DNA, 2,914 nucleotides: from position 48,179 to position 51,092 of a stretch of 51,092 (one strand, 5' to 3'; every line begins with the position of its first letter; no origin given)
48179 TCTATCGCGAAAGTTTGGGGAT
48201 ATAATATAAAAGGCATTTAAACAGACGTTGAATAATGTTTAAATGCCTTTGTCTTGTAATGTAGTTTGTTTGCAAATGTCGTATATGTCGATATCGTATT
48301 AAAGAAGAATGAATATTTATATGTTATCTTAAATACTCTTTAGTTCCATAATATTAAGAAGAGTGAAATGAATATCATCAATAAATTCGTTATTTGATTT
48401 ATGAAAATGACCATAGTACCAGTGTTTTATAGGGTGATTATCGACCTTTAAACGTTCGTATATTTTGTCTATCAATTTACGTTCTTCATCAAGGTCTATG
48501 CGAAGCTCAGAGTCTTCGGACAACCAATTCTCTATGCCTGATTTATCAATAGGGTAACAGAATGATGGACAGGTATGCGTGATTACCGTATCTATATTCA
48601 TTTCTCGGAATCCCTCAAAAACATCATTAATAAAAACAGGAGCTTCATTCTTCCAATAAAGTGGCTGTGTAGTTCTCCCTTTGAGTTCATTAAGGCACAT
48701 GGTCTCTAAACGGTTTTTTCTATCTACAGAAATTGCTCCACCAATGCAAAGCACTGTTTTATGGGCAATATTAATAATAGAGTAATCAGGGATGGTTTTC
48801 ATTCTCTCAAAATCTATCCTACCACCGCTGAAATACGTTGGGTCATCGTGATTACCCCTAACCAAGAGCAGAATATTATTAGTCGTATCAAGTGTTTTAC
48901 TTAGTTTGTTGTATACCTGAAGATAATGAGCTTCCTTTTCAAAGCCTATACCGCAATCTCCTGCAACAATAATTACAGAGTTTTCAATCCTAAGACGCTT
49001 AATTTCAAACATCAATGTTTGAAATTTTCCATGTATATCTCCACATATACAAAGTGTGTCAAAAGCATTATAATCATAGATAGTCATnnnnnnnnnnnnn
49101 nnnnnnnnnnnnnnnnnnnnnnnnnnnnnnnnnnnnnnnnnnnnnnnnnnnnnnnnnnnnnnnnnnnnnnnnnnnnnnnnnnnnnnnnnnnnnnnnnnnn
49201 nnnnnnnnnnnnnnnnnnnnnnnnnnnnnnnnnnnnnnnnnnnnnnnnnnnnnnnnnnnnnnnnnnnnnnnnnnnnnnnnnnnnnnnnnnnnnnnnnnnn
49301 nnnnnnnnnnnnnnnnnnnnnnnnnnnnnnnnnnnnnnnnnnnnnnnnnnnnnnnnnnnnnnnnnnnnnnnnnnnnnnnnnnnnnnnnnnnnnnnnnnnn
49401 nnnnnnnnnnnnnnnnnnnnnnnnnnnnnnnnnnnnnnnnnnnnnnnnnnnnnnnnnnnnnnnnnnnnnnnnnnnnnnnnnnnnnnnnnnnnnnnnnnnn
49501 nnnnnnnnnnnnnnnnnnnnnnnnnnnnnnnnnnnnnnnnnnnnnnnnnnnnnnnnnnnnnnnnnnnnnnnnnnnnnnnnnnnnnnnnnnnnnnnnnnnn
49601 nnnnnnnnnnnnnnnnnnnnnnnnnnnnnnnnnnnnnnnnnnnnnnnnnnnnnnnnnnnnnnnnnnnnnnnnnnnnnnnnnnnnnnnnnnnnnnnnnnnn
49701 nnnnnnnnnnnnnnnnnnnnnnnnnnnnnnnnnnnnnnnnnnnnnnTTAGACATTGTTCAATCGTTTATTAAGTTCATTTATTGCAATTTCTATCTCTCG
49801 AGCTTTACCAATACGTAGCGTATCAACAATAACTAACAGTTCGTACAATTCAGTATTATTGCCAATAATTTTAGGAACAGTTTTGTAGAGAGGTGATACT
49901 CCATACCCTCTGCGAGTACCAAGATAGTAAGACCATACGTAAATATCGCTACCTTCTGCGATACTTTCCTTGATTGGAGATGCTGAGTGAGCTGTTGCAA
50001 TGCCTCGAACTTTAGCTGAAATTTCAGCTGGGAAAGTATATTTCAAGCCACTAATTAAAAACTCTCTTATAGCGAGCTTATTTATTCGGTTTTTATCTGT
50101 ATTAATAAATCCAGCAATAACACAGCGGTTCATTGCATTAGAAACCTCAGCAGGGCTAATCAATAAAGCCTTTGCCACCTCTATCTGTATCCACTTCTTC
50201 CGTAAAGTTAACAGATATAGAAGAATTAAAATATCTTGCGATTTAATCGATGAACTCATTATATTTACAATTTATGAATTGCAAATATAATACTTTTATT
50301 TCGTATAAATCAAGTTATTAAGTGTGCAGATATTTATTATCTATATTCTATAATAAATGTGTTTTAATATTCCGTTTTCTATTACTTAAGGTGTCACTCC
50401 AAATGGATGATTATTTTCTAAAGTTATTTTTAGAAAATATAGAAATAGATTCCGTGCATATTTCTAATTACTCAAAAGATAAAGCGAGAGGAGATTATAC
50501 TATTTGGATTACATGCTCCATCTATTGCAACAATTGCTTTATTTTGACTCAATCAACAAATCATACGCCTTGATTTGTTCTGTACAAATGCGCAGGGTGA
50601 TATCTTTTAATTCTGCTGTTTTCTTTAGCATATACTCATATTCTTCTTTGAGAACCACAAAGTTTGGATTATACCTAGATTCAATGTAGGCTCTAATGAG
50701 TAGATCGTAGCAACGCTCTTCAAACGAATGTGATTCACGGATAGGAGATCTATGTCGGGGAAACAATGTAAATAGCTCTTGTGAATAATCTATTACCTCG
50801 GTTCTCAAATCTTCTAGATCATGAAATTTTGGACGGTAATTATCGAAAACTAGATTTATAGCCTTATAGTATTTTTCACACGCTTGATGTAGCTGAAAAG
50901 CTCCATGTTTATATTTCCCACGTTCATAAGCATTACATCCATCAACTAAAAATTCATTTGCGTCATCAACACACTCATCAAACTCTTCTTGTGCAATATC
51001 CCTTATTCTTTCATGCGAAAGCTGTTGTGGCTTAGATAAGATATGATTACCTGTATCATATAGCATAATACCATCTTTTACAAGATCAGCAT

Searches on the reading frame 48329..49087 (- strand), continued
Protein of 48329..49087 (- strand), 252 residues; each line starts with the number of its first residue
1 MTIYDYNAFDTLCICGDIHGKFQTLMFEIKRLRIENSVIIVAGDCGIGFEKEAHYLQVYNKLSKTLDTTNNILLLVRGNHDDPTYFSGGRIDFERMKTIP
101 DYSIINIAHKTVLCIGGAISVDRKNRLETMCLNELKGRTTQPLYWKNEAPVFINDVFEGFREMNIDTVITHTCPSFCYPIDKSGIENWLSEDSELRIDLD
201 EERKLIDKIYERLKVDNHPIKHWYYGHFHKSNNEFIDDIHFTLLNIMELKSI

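Call 99: find_encoding_contigs(protein=P0132, flank=3500, max_places=2)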
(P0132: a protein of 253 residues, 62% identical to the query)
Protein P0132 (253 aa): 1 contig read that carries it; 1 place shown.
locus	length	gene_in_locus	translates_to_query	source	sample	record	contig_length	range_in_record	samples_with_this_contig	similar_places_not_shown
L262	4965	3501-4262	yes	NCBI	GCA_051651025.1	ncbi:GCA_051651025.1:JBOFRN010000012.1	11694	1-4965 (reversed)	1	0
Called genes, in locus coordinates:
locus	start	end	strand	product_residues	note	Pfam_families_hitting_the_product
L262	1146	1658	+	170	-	-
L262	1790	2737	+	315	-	-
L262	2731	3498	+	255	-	-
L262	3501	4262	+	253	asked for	PF00149:Metallophos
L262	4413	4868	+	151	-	-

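Call 100: find_encoding_contigs(protein=P0144, flank=3500, max_places=2)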
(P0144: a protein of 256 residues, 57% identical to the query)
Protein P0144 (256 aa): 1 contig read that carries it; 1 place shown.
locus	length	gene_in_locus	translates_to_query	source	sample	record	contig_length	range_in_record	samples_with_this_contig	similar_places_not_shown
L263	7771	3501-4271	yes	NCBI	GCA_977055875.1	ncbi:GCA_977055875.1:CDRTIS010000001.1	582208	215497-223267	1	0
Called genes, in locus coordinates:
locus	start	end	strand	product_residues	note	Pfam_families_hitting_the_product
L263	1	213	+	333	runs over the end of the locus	PF00165:HTH_AraC (faint), PF12833:HTH_18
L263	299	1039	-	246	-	PF09570:RE_SinI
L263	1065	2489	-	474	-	PF12728:HTH_17 (weak), PF00145:DNA_methylase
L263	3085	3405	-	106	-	PF12728:HTH_17 (weak)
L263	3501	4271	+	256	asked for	PF00149:Metallophos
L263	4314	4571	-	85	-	-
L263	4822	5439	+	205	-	PF26915:Phage_P4_cII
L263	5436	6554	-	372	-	PF14350:Beta_protein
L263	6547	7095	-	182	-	PF06114:Peptidase_M78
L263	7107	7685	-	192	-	-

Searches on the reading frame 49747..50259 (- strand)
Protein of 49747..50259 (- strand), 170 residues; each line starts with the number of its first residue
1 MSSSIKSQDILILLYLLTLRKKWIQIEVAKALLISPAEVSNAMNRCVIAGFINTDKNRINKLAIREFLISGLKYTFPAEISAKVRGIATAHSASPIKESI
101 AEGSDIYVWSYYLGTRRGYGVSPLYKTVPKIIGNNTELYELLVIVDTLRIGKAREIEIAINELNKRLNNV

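Call 3: search_protein_families(library=pfam, proteins=[window:49747-50259:-], max_evalue=1)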
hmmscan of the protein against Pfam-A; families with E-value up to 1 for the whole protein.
window:49747-50259:- (170 aa): 3 families
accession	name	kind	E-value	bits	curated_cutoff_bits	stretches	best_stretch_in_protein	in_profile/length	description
PF24409.1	wHTH-PRTase_assc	-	0.031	14.7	27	1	14-61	2-49/83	wHTH-PRTase associated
PF12802.13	MarR_2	-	0.041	14.5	27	1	8-52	6-50/61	MarR family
PF04983.23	RNA_pol_Rpb1_3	-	0.087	13.1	28.9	1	7-48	15-46/162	RNA polymerase Rpb1, domain 3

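Call 4: search_protein_families(library=padloc, proteins=[window:49747-50259:-], max_evalue=1)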
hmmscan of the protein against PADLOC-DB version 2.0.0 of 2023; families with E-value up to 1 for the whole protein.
window:49747-50259:- (170 aa): 3 families
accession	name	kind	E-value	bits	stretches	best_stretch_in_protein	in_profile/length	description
PDLC04515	PDC-M21A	-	2.5e-40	136.3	2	29-168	59-203/205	-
PDLC02933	PRTase_III-A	-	0.018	12.6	1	6-61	282-334/368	-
PDLC02976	WH_III-A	-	0.022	13.4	1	8-62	4-54/104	-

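Call 5: search_protein_families(library=ncbifam, proteins=[window:49747-50259:-], max_evalue=1)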
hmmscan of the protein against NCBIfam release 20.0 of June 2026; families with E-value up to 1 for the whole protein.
window:49747-50259:- (170 aa): 2 families
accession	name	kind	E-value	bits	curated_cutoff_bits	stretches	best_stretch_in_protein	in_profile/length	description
NF040939.2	trans_reg_lrs14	equivalog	0.0002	21.4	90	1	5-60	19-74/103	Lrs14 family HTH-type transcriptional regulator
NF053606.1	Sta1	subfamily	0.0038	17.3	80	1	5-61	18-73/100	Sta1 family transcriptional regulator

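Call 79: search_protein_families(library=phrogs, proteins=[window:49747-50259:-], max_evalue=0.001)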
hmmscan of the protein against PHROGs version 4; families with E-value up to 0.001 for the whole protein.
window:49747-50259:- (170 aa): 0 families

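Call 81: search_solved_structures(query=A4, max_evalue=5)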
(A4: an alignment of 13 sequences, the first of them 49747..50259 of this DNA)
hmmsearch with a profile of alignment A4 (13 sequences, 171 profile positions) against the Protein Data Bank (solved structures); distinct sequences matched with E-value up to 5: 23.
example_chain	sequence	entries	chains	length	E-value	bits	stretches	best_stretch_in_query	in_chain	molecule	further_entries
8vd6_A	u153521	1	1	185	2.7e-05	27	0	25-63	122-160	CAP REPEAT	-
9vg2_A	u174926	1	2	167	0.025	17.4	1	2-76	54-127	MarR-family transcriptional regulator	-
8za5_A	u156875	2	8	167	0.038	16.8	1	2-76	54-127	MarR-family transcriptional regulator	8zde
5yhz_A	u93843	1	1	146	0.074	15.8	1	20-57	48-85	Zinc transport transcriptional regulator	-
5cvi_A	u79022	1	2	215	0.075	15.8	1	9-58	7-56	SloR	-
5yhy_A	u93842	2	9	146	0.075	15.8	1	20-57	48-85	Zinc transport transcriptional regulator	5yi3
5yi0_B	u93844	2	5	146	0.076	15.8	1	20-57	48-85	Zinc transport transcriptional regulator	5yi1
5yhx_A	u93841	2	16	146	0.078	15.7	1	20-57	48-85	Zinc transport transcriptional regulator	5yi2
5jlu_A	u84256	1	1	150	0.096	15.5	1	19-61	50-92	Adhesin competence repressor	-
5jls_A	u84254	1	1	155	0.1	15.3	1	19-61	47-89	Adhesin competence repressor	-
6fi9_A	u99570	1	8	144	0.12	15.2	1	20-57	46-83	Transcriptional regulator ZitR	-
1q1h_A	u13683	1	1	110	0.14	14.9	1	5-59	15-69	Transcription Factor E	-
1r22_A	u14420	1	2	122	0.2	14.4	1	17-62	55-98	Transcriptional repressor smtB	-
1r1t_A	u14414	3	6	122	0.22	14.3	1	17-62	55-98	Transcriptional repressor smtB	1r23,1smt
3hrs_A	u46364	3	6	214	0.28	13.9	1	9-58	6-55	Metalloregulator ScaR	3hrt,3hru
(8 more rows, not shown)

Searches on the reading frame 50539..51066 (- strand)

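Call 3: search_protein_families(library=pfam, proteins=[window:50539-51066:-], max_evalue=1)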
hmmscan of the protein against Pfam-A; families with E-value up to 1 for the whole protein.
window:50539-51066:- (175 aa): 3 families
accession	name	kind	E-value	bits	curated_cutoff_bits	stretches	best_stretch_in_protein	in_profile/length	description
PF05168.19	HEPN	-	1.7e-12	48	22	1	32-156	4-113/117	HEPN domain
PF07303.18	Occludin_ELL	-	0.043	15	31.2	1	76-155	16-94/101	Occludin homology domain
PF23735.1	KIF9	-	0.095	13.3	31.9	1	54-98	72-115/140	Kinesin-like protein KIF9 domain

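Call 4: search_protein_families(library=padloc, proteins=[window:50539-51066:-], max_evalue=1)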
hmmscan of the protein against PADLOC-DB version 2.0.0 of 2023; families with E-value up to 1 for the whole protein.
window:50539-51066:- (175 aa): 1 family
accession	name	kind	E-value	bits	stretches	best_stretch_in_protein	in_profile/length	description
PDLC02353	AbiV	-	0.0061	14.3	1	18-77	16-75/196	AbiV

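Call 5: search_protein_families(library=ncbifam, proteins=[window:50539-51066:-], max_evalue=1)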
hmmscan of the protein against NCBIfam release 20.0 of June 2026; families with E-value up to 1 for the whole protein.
window:50539-51066:- (175 aa): 0 families
